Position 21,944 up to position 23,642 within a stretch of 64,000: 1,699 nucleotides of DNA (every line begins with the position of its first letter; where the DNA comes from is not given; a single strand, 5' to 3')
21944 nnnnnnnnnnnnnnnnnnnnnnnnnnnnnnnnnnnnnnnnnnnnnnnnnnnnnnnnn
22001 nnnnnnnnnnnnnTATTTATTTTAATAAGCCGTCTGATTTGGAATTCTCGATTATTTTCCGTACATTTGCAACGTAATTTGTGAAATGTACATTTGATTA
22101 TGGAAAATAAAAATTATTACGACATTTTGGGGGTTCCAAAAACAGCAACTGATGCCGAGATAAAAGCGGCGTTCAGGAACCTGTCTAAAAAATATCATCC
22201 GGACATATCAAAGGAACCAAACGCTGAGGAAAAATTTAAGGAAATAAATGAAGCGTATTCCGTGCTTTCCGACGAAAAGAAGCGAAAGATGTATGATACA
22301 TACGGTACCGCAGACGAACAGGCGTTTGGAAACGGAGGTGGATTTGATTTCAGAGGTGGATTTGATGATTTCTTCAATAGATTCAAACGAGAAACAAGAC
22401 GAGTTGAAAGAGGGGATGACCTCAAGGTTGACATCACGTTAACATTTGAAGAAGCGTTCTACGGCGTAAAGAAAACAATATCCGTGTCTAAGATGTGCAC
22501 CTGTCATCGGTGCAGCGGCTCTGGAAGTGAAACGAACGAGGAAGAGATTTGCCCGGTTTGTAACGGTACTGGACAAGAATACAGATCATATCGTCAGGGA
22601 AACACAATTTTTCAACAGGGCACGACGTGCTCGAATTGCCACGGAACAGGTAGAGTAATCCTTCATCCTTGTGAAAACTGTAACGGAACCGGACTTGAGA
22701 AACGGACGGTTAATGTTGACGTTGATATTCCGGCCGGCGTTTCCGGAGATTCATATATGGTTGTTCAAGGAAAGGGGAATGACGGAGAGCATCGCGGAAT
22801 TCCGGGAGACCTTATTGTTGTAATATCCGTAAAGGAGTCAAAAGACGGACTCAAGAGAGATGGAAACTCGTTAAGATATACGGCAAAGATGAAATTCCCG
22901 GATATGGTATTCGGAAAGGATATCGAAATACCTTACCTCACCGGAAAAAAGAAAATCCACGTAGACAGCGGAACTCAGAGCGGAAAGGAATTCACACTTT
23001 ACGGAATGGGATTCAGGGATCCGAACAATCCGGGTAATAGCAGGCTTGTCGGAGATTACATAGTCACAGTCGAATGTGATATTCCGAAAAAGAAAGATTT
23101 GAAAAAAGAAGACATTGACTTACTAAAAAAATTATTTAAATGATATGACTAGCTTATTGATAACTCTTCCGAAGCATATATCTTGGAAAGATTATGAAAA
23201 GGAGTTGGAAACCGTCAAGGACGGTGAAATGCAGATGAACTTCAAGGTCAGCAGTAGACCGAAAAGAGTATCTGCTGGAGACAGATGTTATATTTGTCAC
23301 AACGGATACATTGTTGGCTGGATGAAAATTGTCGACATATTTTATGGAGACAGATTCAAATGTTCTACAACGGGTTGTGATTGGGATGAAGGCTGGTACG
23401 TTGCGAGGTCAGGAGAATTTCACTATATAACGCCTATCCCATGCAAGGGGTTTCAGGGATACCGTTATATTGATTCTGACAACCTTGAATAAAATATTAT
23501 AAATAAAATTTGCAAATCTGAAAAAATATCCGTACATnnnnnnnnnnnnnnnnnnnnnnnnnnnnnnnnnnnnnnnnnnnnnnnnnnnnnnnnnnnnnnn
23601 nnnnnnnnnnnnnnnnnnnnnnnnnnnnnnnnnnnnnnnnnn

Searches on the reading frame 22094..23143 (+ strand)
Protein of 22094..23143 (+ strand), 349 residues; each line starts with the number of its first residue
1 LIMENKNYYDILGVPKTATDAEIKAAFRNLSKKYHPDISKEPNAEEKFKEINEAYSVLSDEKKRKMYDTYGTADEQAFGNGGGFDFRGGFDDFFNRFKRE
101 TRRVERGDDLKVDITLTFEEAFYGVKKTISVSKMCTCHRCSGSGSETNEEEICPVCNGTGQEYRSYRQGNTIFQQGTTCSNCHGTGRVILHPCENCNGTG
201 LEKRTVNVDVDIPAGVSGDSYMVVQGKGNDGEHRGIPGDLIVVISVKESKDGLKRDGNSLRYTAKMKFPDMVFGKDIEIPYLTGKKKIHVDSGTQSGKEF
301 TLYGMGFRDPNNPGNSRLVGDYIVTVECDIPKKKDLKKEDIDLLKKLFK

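Call 4: search_protein_families(library=pfam, proteins=[window:22094-23143:+], max_evalue=0.1)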
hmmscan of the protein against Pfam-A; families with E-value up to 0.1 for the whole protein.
window:22094-23143:+ (349 aa): 6 families
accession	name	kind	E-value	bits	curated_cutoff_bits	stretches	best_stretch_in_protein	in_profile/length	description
PF01556.23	DnaJ_C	-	1.3e-33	116.6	26.6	1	110-331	1-152/152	DnaJ C terminal domain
PF00226.36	DnaJ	-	8.2e-28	96.7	27.8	1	7-68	1-63/63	DnaJ domain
PF00684.25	DnaJ_CXXCXGXG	-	7.9e-14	52.1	32.7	1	137-200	1-65/65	DnaJ central domain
PF17302.8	DUF5351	-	0.02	15.6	27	0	144-161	16-28/29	Family of unknown function (DUF5351)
PF04190.19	GET4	-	0.036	14.2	30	1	24-63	205-244/257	Golgi to ER traffic protein 4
PF15777.11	Anti-TRAP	-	0.077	13.4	32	0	136-160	12-40/59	Tryptophan RNA-binding attenuator protein inhibitory protein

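Call 5: search_protein_families(library=phrogs, proteins=[window:22094-23143:+], max_evalue=0.01)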
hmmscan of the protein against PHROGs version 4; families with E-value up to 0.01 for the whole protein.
window:22094-23143:+ (349 aa): 11 families
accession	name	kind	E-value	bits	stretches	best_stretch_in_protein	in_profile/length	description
phrog_14336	-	unknown function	2e-88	298.2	1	3-346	1-344/363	-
phrog_2778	-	unknown function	2.4e-12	48.1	1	5-69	34-97/239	-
phrog_11153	-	unknown function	2.4e-08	35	1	7-76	6-75/337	-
phrog_31004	-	unknown function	2.7e-08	35.2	1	9-77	4-73/156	-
phrog_9210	-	unknown function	2.7e-07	31.4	1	4-62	147-203/204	-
phrog_6060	-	transcription regulation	3.8e-06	27.7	1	149-186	12-47/61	anti-termination protein Q-like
phrog_13942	-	unknown function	5.6e-06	26.9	1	9-60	18-66/336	-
phrog_15863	-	unknown function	1.6e-05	25.4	1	3-65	144-200/312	-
phrog_3931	-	unknown function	3.3e-05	24.9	1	135-163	30-57/59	-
phrog_8027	-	unknown function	0.00019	22.6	1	151-188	6-39/153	-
phrog_12902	-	unknown function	0.0042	18.4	0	132-164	21-54/61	-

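Call 44: search_protein_families(library=pfam, alignment_id=A2, max_evalue=0.0001)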
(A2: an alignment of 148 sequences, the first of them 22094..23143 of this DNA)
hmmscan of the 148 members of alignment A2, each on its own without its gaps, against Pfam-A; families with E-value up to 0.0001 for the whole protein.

A. member 1, window:22094-23143:+ (349 aa): 3 families
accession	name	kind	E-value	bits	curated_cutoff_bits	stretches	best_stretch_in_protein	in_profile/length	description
PF01556.23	DnaJ_C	-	1.3e-33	116.6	26.6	1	110-331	1-152/152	DnaJ C terminal domain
PF00226.36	DnaJ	-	8.2e-28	96.7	27.8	1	7-68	1-63/63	DnaJ domain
PF00684.25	DnaJ_CXXCXGXG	-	7.9e-14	52.1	32.7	1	137-200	1-65/65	DnaJ central domain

B. families by the number of members that match (of 148 scanned): 62 families (the first 25 are shown)
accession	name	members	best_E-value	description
PF00149.33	Metallophos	4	4.9e-11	Calcineurin-like phosphoesterase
PF09414.15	RNA_ligase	3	5e-17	RNA ligase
PF22769.1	DCD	2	9.7e-36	dCTP deaminase-like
PF03796.21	DnaB_C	2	6.1e-33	DnaB-like helicase C terminal domain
PF01555.25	N6_N4_Mtase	2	6.8e-33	DNA methylase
PF00580.27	UvrD-helicase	2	6e-19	UvrD/REP helicase N-terminal domain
PF13671.12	AAA_33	2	7e-15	AAA domain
PF00004.35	AAA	2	2.2e-14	ATPase family associated with various cellular activities (AAA)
PF18013.6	Phage_lysozyme2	2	6.9e-14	Phage tail lysozyme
PF13361.12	UvrD_C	2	1.4e-12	UvrD-like helicase C-terminal domain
PF02511.20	Thy1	2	3.7e-10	Thymidylate synthase complementing protein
PF01966.28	HD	2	1.3e-08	HD domain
PF13538.12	UvrD_C_2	2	2.3e-08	UvrD-like helicase C-terminal domain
PF00574.28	CLP_protease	1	1.6e-75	Clp protease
PF02773.21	S-AdoMet_synt_C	1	1.5e-44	S-adenosylmethionine synthetase, C-terminal domain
PF01556.23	DnaJ_C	1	1.3e-33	DnaJ C terminal domain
PF00226.36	DnaJ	1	8.2e-28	DnaJ domain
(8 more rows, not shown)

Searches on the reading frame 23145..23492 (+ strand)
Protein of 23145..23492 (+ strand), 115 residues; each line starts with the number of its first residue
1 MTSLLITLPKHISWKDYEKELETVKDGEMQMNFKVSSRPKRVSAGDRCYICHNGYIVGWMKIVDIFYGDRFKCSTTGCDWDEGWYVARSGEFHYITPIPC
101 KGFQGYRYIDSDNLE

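Call 4: search_protein_families(library=pfam, proteins=[window:23145-23492:+], max_evalue=0.1)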
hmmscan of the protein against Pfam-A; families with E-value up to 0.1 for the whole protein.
window:23145-23492:+ (115 aa): 2 families
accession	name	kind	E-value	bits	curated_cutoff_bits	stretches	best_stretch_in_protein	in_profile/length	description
PF07370.16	DUF1489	-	0.0082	16.3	25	1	29-112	31-107/138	Protein of unknown function (DUF1489)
PF13636.12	Methyltranf_PUA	-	0.039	14.4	27.6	0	48-63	20-35/49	RNA-binding PUA-like domain of methyltransferase RsmF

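Call 5: search_protein_families(library=phrogs, proteins=[window:23145-23492:+], max_evalue=0.01)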
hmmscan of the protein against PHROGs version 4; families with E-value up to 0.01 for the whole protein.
window:23145-23492:+ (115 aa): 0 families

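Call 7: search_protein_families(library=ncbifam, proteins=[window:23145-23492:+], max_evalue=0.1)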
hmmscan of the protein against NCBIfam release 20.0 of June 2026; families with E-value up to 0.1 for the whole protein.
window:23145-23492:+ (115 aa): 0 families

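Call 105: search_protein_families(library=padloc, proteins=[window:23145-23492:+], max_evalue=0.01)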
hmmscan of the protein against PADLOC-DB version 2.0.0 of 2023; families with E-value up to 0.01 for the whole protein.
window:23145-23492:+ (115 aa): 0 families
